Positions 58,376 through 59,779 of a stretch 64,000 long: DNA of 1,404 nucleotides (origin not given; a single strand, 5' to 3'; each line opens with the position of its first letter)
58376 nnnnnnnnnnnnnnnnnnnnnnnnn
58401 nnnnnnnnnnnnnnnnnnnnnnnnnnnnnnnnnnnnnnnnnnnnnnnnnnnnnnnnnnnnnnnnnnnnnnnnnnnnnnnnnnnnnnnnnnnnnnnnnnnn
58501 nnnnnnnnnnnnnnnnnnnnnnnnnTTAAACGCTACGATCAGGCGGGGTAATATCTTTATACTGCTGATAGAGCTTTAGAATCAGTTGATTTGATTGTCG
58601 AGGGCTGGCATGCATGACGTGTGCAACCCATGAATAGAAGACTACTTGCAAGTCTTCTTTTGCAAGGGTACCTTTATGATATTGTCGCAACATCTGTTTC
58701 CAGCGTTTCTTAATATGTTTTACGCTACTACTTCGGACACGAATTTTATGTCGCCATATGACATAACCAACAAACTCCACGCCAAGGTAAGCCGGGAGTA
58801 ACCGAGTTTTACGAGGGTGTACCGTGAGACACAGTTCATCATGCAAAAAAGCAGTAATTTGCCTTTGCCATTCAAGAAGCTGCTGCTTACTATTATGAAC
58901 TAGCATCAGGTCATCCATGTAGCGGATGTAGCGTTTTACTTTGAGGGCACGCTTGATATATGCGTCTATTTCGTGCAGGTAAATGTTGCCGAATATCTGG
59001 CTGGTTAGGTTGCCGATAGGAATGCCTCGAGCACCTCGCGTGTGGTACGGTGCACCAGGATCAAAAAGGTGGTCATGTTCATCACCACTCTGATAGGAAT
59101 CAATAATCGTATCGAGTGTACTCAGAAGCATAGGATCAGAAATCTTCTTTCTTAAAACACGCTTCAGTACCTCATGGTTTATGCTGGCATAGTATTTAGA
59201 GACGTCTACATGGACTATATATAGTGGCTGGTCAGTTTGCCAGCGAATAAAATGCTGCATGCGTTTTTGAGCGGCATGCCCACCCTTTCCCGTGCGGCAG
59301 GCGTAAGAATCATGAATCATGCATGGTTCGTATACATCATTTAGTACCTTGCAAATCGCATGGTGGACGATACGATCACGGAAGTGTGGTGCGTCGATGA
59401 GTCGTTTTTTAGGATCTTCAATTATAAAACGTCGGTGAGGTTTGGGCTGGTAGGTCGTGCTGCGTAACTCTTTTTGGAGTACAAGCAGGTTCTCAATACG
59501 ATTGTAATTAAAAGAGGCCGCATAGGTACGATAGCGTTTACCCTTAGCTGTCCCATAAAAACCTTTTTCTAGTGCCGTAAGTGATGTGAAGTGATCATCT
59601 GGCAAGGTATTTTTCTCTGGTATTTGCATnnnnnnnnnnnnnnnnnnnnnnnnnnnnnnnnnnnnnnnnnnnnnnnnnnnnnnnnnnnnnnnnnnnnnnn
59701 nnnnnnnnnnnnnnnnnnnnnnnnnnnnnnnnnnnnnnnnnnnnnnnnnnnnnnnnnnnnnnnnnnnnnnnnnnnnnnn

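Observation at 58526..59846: The DGR reverse transcriptase is encoded antisense to TR, VR and avd, so TR and RT must be divergently transcribed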

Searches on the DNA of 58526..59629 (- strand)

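Call 48: search_with_rna_model(model_id=R1, sources=[L001, L002, L003, L004, L005, L006, L007, L008, L009, L010, L011, L012, L013, L014, L015, L016, L017, L018, L019, L020, L021, L022, L023, L024, L025, L026, L027, L028, L029, L030, L031, L032, L033, L034, L035, L036, L037, L038, L039, L040, L041, L042, L043, L044, L045, L046, L047, L048, L049, L050, L051, L052, L053, L054, L055, L056, L057, L058, L059, L060, L061, L062, L063, L064, L065, L066, L067, L068, L069, L070, L071, L072, L073, L074, L075, L076, L077, L078, L079, L080], max_evalue=0.01)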
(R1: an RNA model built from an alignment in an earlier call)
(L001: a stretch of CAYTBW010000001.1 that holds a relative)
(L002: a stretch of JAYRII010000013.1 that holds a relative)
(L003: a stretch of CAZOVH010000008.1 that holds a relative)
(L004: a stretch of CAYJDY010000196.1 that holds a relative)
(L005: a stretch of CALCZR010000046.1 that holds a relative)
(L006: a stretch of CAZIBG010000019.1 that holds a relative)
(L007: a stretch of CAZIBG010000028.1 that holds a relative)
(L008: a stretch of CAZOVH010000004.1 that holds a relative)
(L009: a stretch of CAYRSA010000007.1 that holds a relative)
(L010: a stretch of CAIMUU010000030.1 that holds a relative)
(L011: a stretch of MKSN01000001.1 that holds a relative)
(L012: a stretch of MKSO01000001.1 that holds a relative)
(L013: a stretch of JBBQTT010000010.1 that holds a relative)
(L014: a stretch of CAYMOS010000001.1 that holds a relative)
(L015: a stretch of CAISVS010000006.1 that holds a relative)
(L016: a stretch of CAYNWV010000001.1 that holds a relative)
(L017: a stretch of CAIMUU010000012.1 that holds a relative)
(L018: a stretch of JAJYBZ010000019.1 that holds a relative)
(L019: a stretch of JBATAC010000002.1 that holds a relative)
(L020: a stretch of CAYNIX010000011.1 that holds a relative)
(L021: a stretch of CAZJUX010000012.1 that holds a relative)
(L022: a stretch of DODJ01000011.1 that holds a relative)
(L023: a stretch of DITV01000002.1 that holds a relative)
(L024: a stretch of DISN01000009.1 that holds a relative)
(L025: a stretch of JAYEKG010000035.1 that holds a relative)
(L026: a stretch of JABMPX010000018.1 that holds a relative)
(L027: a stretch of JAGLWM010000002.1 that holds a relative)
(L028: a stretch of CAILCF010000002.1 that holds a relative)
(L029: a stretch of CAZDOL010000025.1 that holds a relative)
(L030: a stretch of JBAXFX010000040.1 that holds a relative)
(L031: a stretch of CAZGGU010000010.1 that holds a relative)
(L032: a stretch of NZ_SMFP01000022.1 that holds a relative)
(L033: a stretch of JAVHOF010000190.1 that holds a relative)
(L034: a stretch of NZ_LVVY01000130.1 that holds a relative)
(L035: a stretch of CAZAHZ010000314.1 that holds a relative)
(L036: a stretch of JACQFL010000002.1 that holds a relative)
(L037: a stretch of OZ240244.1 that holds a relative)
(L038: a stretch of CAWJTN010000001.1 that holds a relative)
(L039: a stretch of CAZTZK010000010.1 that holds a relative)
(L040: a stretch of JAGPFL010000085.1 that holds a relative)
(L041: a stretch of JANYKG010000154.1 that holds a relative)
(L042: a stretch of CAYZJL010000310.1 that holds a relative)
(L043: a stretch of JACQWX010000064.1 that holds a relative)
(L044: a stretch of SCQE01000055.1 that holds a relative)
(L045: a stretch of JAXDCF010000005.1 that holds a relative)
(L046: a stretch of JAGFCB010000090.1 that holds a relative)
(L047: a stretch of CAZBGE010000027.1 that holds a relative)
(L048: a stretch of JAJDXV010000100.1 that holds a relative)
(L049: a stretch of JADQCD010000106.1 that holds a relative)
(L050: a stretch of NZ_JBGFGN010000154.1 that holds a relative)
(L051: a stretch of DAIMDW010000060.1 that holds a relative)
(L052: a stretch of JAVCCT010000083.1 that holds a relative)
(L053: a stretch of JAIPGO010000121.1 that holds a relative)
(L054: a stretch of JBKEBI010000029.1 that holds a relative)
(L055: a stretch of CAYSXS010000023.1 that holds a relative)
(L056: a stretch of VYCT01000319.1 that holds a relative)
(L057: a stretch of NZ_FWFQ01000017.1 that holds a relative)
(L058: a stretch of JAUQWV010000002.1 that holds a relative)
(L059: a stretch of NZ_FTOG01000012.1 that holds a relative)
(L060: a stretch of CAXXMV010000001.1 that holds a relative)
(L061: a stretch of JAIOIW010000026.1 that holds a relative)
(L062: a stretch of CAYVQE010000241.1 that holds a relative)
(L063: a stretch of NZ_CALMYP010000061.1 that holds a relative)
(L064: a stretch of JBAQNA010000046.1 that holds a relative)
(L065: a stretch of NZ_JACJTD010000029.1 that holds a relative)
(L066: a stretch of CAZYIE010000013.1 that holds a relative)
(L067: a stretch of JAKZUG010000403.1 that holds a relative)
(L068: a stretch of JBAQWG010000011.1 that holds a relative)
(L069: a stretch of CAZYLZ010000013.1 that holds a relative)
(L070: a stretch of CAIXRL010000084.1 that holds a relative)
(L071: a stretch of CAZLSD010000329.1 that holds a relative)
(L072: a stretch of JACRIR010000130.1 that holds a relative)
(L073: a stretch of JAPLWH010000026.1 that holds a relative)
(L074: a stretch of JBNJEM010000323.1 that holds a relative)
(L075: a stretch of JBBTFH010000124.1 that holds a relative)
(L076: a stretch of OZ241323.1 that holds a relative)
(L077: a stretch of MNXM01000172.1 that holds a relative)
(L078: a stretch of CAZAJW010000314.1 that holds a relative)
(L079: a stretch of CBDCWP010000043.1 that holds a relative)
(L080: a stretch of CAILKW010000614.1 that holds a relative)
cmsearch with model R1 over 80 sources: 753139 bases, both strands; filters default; matches with E-value up to 0.01: 31.
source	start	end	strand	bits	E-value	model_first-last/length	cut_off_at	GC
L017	2388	2544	-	137.6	2.6e-34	1-157/157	no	0.4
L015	2399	2553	-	136.9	3.9e-34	1-157/157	no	0.41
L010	751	906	-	135.1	1.2e-33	1-157/157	no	0.5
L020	451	610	-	129.3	4.2e-32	1-157/157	no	0.49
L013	5656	5810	-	129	5.3e-32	1-157/157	no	0.5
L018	123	282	-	124.7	7.3e-31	1-157/157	no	0.51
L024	1077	1246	-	117.5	6.2e-29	1-157/157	no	0.48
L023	5677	5834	-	116.3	1.3e-28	1-157/157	no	0.49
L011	5606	5795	-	113.4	7.7e-28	1-157/157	no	0.48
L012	5606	5795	-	113.4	7.7e-28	1-157/157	no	0.48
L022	5628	5795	-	112.7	1.2e-27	1-157/157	no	0.46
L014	5643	5809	-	112.6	1.2e-27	1-157/157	no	0.5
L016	5643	5809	-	111.5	2.4e-27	1-157/157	no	0.46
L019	5619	5782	-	110.8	3.7e-27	1-157/157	no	0.43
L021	5669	5820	-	107.6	2.7e-26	1-157/157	no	0.47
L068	5635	5797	-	102.9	4.8e-25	1-157/157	no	0.5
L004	145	314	-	54.4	4.5e-12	1-157/157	no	0.44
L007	859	1016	-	45.4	1.1e-09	1-157/157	no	0.49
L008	5594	5752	-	42.4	7e-09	1-157/157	no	0.48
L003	5608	5765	-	42.1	8.3e-09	1-157/157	no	0.46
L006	5617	5792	-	42.1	8.5e-09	1-157/157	no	0.47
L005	85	260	-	41.6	1.2e-08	1-157/157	no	0.47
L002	4888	5058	-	33.8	1.4e-06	1-157/157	no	0.51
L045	1421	1547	+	31.4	5.9e-06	1-157/157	no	0.36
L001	5625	5792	-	30.8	8.7e-06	1-157/157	no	0.49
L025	5608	5769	-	29.5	2e-05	1-157/157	no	0.44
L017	1277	1451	-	27.8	5.5e-05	1-157/157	no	0.37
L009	5581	5734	-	27.3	7.6e-05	1-157/157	no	0.53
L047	5798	5963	+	25.6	0.00022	1-157/157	no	0.55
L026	5609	5769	-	24.6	0.00041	1-157/157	no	0.33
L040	5247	5419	+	19.8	0.0078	1-157/157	no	0.58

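Call 49: search_with_rna_model(model_id=R1, sources=[L081, L082, L083, L084, L085, L086, L087, L088, L089, L090, L091, L092, L093, L094, L095, L096, L097, L098, L099, L100, L101, L102, L103, L104, L105, L106, L107, L108, L109, L110, L111, L112, L113, L114, L115, L116, L117, L118, L119, L120, L121, L122, L123, L124, L125, L126, L127, L128, L129, L130, L131, L132, L133, L134, L135, L136, L137, L138, L139, L140, L141, L142, L143, L144, L145, L146, L147, L148, L149, L150, L151, L152, L153, L154, L155, L156, L157, L158, L159, L160], max_evalue=0.01)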
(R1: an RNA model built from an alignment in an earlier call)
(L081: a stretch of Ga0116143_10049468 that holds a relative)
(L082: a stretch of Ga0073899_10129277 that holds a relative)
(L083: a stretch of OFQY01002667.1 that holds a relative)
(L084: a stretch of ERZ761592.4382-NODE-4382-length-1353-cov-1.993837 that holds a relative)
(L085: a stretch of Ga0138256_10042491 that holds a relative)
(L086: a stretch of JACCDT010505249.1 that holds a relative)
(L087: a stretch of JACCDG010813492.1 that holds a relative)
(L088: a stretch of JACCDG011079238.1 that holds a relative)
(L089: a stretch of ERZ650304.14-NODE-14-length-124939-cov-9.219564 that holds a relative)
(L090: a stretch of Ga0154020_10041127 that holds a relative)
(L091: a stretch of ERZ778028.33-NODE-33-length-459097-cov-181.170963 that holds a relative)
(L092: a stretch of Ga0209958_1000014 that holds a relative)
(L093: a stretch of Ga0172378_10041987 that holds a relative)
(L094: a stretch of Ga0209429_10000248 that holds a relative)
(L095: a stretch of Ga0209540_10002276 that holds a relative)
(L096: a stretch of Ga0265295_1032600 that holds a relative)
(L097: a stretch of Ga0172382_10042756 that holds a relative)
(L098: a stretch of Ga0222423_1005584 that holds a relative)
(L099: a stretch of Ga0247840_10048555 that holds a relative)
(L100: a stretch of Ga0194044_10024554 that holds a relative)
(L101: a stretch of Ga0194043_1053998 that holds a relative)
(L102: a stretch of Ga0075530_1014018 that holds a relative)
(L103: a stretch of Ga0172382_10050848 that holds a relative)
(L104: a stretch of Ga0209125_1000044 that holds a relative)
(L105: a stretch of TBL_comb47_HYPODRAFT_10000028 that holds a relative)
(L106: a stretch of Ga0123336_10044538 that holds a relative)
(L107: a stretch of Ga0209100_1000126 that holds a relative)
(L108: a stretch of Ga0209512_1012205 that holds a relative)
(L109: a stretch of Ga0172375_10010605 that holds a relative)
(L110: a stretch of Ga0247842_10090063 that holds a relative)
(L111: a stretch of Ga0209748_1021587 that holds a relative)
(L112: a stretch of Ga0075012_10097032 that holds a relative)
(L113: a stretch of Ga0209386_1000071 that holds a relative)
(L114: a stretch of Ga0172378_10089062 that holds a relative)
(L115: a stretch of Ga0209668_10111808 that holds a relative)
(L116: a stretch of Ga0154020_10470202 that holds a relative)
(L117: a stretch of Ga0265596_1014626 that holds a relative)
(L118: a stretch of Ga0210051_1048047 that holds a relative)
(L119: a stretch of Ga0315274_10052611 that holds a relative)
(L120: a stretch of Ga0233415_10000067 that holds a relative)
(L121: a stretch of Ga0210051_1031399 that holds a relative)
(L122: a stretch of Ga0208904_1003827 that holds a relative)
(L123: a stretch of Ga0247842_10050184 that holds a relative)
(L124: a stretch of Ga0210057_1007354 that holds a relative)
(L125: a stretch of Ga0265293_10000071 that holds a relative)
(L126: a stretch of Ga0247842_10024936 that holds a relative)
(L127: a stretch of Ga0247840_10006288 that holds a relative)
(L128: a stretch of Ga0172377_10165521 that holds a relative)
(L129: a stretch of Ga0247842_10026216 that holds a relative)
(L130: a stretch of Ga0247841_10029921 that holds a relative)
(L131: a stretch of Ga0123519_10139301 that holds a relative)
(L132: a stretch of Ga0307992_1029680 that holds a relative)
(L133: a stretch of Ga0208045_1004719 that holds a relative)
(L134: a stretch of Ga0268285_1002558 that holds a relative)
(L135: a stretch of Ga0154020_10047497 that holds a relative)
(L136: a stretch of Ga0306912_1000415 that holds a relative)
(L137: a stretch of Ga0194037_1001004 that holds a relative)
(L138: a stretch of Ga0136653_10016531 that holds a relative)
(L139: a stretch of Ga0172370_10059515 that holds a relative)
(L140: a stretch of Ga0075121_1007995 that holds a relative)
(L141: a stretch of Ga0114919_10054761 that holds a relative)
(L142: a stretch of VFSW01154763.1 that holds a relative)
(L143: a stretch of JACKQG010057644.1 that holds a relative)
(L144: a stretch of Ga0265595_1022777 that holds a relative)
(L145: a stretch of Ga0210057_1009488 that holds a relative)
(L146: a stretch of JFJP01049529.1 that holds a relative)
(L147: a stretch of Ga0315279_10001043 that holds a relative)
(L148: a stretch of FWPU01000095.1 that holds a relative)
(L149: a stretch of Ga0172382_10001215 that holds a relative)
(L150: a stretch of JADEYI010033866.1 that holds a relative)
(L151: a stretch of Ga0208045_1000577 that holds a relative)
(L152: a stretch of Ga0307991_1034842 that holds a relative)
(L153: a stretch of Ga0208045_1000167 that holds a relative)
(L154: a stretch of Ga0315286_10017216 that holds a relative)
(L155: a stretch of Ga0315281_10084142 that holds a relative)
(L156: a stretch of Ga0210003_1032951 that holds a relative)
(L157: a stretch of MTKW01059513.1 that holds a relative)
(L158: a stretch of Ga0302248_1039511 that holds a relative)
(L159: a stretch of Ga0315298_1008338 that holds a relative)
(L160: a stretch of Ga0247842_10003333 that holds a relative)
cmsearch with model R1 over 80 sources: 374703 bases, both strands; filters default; matches with E-value up to 0.01: 34.
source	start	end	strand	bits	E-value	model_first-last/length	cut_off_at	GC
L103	318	475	-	143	4.6e-36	1-157/157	no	0.39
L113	3173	3330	-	140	2.9e-35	1-157/157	no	0.41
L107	3164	3323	-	136.8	2.1e-34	1-157/157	no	0.46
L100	1023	1180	-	134.4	9.3e-34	1-157/157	no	0.39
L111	790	947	-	132.8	2.5e-33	1-157/157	no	0.41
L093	1362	1520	-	132.5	3e-33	1-157/157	no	0.44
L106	1087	1251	-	130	1.3e-32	1-157/157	no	0.38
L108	354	518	-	130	1.3e-32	1-157/157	no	0.38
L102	1588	1775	-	126.9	9.3e-32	1-157/157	no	0.44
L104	3153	3322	-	124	5.7e-31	1-157/157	no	0.4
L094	3140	3312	-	121.5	2.6e-30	1-157/157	no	0.38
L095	3140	3312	-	121.5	2.6e-30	1-157/157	no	0.38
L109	3142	3326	-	119.2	1.1e-29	1-157/157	no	0.54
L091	3106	3295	-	113.4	3.8e-28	1-157/157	no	0.48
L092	3106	3295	-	113.4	3.8e-28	1-157/157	no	0.48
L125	3172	3322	-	107.7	1.2e-26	1-157/157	no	0.57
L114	1258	1429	-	105.1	6.2e-26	1-157/157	no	0.44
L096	176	357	-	104.3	9.9e-26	1-157/157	no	0.43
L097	2638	2819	-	104.3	9.9e-26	1-157/157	no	0.43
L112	741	889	-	104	1.3e-25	1-157/157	no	0.64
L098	2687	2910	-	97.5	6.8e-24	1-157/157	no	0.55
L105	2956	3142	-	96.7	1.1e-23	1-157/157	no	0.42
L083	2821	2990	-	54.4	2.2e-12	1-157/157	no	0.44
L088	3089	3246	-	45.4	5.7e-10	1-157/157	no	0.49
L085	1520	1677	-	42.1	4.1e-09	1-157/157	no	0.46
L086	3117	3292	-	42.1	4.2e-09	1-157/157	no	0.47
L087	3117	3292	-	42.1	4.2e-09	1-157/157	no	0.47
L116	85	259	-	41.9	4.9e-09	1-157/157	no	0.43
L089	3112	3270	-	41.2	7.2e-09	1-157/157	no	0.47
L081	91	256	-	35.2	2.9e-07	1-157/157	no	0.48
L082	401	567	-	33.8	6.8e-07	1-157/157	no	0.46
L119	2546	2688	-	27.1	4.3e-05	1-157/157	no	0.43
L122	3121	3258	-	23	0.00055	1-157/157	no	0.31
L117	663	791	-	21.3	0.0015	1-157/157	no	0.4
